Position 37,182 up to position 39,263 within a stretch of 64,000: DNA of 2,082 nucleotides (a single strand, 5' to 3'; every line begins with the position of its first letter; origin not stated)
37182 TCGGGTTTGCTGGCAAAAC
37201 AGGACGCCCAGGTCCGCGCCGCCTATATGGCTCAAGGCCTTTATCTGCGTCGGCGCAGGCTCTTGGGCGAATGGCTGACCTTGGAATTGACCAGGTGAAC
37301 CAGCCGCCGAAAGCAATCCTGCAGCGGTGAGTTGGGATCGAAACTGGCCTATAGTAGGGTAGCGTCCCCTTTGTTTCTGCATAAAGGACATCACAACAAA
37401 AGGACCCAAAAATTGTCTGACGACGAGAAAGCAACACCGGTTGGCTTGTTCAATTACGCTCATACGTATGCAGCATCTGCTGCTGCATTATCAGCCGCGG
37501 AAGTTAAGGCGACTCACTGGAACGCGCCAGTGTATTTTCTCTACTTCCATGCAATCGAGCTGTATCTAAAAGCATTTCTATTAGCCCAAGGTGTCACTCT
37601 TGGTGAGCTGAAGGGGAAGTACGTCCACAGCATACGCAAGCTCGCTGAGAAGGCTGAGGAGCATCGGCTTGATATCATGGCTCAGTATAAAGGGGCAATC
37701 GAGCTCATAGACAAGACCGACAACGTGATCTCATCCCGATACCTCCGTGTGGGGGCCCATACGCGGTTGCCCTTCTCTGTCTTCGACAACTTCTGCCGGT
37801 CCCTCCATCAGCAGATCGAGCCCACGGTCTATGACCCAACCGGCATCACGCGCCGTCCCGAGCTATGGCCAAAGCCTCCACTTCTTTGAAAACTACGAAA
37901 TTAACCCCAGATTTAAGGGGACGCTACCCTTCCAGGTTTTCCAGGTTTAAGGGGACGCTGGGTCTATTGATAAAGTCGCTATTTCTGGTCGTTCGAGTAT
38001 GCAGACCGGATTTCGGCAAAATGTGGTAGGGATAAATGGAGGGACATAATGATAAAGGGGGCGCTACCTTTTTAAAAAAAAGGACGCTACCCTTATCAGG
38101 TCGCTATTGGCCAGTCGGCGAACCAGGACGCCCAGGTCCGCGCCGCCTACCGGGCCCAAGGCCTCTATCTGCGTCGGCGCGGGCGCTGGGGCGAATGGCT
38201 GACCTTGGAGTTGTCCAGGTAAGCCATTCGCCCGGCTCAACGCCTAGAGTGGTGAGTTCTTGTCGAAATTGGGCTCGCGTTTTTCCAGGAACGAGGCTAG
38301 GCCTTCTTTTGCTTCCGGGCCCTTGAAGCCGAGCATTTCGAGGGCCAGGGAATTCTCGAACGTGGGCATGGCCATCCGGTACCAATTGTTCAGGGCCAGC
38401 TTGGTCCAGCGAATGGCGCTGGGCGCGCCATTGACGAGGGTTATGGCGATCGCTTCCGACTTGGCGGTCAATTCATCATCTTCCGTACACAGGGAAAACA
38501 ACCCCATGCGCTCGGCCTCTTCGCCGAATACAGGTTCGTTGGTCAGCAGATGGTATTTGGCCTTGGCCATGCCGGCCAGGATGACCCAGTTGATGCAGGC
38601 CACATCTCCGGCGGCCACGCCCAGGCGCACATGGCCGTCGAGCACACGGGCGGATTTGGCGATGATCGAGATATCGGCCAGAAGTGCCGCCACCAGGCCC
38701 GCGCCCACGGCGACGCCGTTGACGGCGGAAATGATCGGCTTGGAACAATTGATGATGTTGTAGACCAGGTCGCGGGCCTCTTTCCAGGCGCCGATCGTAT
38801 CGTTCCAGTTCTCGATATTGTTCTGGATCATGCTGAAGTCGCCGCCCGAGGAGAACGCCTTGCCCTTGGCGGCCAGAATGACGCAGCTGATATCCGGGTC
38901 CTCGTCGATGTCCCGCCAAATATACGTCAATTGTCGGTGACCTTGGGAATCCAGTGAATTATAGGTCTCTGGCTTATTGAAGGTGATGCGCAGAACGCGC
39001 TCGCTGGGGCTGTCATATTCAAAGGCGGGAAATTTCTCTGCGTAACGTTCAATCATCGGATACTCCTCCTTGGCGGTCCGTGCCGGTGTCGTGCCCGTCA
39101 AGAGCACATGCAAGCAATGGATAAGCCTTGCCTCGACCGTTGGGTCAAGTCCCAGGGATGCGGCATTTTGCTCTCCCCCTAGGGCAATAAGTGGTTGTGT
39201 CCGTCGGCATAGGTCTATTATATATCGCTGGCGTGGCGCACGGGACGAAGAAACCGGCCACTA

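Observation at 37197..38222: Small low-GC insertion at the 3' end of prmA flanked by a ~105-nt duplication that rebuilds the prmA C-terminus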

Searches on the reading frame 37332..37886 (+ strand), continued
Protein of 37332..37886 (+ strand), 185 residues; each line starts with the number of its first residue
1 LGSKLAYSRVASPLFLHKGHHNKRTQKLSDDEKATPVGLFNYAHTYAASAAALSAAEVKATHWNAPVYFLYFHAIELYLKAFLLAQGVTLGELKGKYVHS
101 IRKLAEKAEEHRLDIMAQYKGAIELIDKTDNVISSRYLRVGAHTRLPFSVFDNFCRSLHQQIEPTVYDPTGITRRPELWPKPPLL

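Call 78: fold_search(model_id=the predicted structure, library=pdb)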
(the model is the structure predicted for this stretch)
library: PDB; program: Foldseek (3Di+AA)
matches with E <= 10: 70; with E <= 0.001: 0
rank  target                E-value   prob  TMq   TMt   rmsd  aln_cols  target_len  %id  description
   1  4nqf_A                2.3e-01  1.00  0.61  0.66   3.7       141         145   13  Crystal structure of HEPN domain protein (released 2014-03-26)
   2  4nqf_B                2.3e-01  1.00  0.61  0.64   3.7       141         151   13  Crystal structure of HEPN domain protein (released 2014-03-26)
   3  3o10_C                9.3e-01  0.60  0.42  0.47   6.8       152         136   18  Crystal structure of the HEPN domain from human sacsin (released 2011-03-30)
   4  2e87                  1.4e+00  0.15  0.26  0.14  11.9       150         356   16  Crystal structure of hypothetical GTP-binding protein PH1320 from Pyrococcus horikoshii OT3, in complex with GDP (released 2007-07-24)
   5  3o10_D                1.8e+00  0.41  0.43  0.48   6.4       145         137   20  Crystal structure of the HEPN domain from human sacsin (released 2011-03-30)
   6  4w1u                  1.9e+00  0.08  0.23  0.20  15.9       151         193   13  Crystal structure of Rv3557c/KstR2, a transcriptional repressor involved in cholesterol metabolism in Mycobacterium tube (released 2015-07-29)
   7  3o10_A                2.5e+00  0.30  0.41  0.46   6.3       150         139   20  Crystal structure of the HEPN domain from human sacsin (released 2011-03-30)
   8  8xeh_B                2.5e+00  0.21  0.37  0.42   6.8       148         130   10  Crystal structure of HEPN-MNT complex (released 2024-12-18)
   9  5fsh_A                2.6e+00  0.28  0.46  0.19   7.6       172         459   16  Crystal structure of Thermus thermophilus Csm6 (released 2016-01-27)
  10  4w97                  2.6e+00  0.06  0.21  0.18  15.3       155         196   13  Structure of ketosteroid transcriptional regulator KstR2 of Mycobacterium tuberculosis (released 2014-11-26)
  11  8ucj_c                3.1e+00  0.15  0.35  0.24   9.6       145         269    9  CryoEM structure of Komagataella pastoris Cytochrome c oxidase (11 subunits) in complex with human VMAT2 (released 2024-10-09)
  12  2w2u_A                3.3e+00  0.23  0.26  0.50   9.1        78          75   19  STRUCTURAL INSIGHT INTO THE INTERACTION BETWEEN ARCHAEAL ESCRT-III AND AAA-ATPASE (released 2009-07-14)
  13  6s3b_B                3.3e+00  0.16  0.36  0.40   8.6       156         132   15  Ligand binding domain of the P. putida receptor PcaY_PP in complex with benzoate (released 2020-10-21)
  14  8jbc_A                3.8e+00  0.41  0.51  0.20   7.4       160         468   16  Crystal Structure of the Csm6 K137A mutant from Thermus thermophilus HB8 in its apo form (released 2023-12-13)
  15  8fky_SR               3.8e+00  0.05  0.24  0.11  13.9       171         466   13  Human nucleolar pre-60S ribosomal subunit (State F) (released 2023-07-12)
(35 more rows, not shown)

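Call 86: find_encoding_contigs(protein=P0013, flank=5000, max_places=1)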
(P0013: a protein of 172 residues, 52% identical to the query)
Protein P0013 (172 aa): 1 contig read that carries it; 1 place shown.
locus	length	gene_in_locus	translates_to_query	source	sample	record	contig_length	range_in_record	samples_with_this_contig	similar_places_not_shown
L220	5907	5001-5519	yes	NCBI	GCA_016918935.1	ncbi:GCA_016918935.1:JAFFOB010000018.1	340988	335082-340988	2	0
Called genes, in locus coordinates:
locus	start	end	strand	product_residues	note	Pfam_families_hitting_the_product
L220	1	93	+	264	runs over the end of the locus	PF21342:SoxA-TsdA_cyt-c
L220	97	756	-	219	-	-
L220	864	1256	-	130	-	PF00036:EF-hand_1 (faint), PF13405:EF-hand_6 (faint), PF13202:EF-hand_5 (faint)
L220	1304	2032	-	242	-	PF06707:DUF1194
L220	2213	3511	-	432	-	PF00999:Na_H_Exchanger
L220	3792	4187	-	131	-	PF13499:EF-hand_7 (faint), PF23564:EF-hand_FSTL1 (faint), PF00036:EF-hand_1 (faint), PF13405:EF-hand_6 (faint), PF13202:EF-hand_5 (faint)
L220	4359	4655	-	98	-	-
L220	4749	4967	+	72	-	-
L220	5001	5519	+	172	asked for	-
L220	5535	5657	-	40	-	-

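Call 87: find_encoding_contigs(protein=P0012, flank=5000, max_places=2)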
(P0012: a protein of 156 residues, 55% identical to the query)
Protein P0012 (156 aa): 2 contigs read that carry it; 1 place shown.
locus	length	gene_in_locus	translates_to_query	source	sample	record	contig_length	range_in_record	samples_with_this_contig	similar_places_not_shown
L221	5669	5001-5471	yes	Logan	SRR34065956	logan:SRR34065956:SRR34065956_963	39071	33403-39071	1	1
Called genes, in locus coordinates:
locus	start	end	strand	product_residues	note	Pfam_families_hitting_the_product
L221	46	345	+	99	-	-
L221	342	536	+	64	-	-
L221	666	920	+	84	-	-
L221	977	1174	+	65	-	-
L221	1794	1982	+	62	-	-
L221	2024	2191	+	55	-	-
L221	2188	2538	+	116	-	-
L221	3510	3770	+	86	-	PF09643:YopX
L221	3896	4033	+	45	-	-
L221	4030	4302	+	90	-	-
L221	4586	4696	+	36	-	-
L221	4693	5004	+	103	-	-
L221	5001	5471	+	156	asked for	-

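Call 90: search_protein_families(library=phrogs, proteins=[window:37413-37886:+, L221:4693-5001:+, L221:4030-4299:+, L221:3510-3767:+, L221:2188-2535:+, L221:46-342:+, L221:666-917:+, L221:977-1171:+, L135:5626-5997:+, L001:1581-1895:+], max_evalue=0.001)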
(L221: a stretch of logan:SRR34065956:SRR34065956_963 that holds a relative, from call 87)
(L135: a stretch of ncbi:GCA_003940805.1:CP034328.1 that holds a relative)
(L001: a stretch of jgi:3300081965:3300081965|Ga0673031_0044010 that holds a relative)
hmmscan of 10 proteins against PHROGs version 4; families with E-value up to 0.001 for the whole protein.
window:37413-37886:+ (158 aa): 0 families

L221:4693-5001:+ (103 aa): 0 families

L221:4030-4299:+ (90 aa): 0 families

L221:3510-3767:+ (86 aa): 4 families
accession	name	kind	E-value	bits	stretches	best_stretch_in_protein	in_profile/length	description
phrog_98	-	unknown function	3e-24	86.7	1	1-85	75-151/208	-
phrog_8684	-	unknown function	2.3e-16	61.2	1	2-85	63-161/164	-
phrog_24347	-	unknown function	9.3e-05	22.8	1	1-84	173-241/245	-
phrog_9246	-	unknown function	0.00067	20.9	0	1-21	54-74/82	-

L221:2188-2535:+ (116 aa): 3 families
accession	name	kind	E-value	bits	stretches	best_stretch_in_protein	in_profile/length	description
phrog_1682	-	DNA, RNA and nucleotide metabolism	3.6e-10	40.7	1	51-115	76-142/387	RusA-like Holliday junction resolvase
phrog_34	-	DNA, RNA and nucleotide metabolism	6.2e-09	36.9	1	1-115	75-191/259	RusA-like Holliday junction resolvase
phrog_4632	-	DNA, RNA and nucleotide metabolism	4.9e-08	33.9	1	10-115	38-156/171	RusA-like Holliday junction resolvase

L221:46-342:+ (99 aa): 1 family
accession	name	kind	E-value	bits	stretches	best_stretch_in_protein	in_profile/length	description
phrog_1123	-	unknown function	1.9e-11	44.8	1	1-90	12-96/112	-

L221:666-917:+ (84 aa): 0 families

L221:977-1171:+ (65 aa): 0 families

L135:5626-5997:+ (124 aa): 4 families
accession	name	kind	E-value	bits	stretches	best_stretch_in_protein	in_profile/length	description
phrog_98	-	unknown function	7.5e-23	82.1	1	1-123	25-152/208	-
phrog_8684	-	unknown function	4.3e-08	34.3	1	34-93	46-113/164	-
phrog_24347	-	unknown function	5.6e-06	26.8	1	42-122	168-242/245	-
phrog_9246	-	unknown function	0.00027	22.2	0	44-69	51-76/82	-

L001:1581-1895:+ (105 aa): 0 families

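Call 95: search_dna_similar(query=window:37413-37886:+, collection=phages, mode=protein, max_evalue=0.001, max_rows=15)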
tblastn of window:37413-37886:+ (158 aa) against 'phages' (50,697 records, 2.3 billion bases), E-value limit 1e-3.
No match.

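Call 97: search_dna_similar(query=window:37413-37886:+, collection=plasmids, mode=protein, max_evalue=0.001, max_rows=15)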
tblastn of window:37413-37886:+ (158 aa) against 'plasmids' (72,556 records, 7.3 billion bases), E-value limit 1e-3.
Records with a match: 2; places in all: 2; records where one place covers at least 80% of the query: 2.
Best place of each record, by identity: <60% 2.
By first word of the organism name: Microvirga 1; Ralstonia 1.
By predicted mobility (MOB-suite, as given by PLSDB): non-mobilizable 2.
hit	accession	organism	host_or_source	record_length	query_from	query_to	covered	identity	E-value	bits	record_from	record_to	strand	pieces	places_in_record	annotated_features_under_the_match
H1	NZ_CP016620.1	Microvirga ossetica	Vicia alpestris,cell culture,nodules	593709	8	151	91%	34.7%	2e-12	71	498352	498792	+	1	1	hypothetical protein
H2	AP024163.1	Ralstonia solanacearum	Curcuma aromatica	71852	3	139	87%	29.0%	2e-5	50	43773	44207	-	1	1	hypothetical protein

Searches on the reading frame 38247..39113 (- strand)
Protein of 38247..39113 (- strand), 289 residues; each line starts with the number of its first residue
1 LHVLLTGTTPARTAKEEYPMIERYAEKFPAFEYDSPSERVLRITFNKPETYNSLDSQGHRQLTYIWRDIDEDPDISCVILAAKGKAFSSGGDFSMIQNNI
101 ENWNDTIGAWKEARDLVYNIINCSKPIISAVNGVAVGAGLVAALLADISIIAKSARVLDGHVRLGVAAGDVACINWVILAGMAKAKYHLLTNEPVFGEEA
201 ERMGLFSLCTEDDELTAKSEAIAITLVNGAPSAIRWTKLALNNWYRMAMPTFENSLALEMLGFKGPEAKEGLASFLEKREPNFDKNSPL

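Call 7: search_protein_families(library=pfam, proteins=[window:38247-39113:-], max_evalue=1)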
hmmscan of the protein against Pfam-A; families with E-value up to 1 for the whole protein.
window:38247-39113:- (289 aa): 3 families
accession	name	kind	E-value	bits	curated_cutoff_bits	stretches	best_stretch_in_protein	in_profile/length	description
PF00378.25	ECH_1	-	2.9e-42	145.2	27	1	38-285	4-250/251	Enoyl-CoA hydratase/isomerase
PF16113.10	ECH_2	-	4.8e-20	72.8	27.2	1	42-223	3-185/335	Enoyl-CoA hydratase/isomerase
PF11417.13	Inhibitor_G39P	-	0.023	15.7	22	1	45-83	16-52/69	Loader and inhibitor of phage G40P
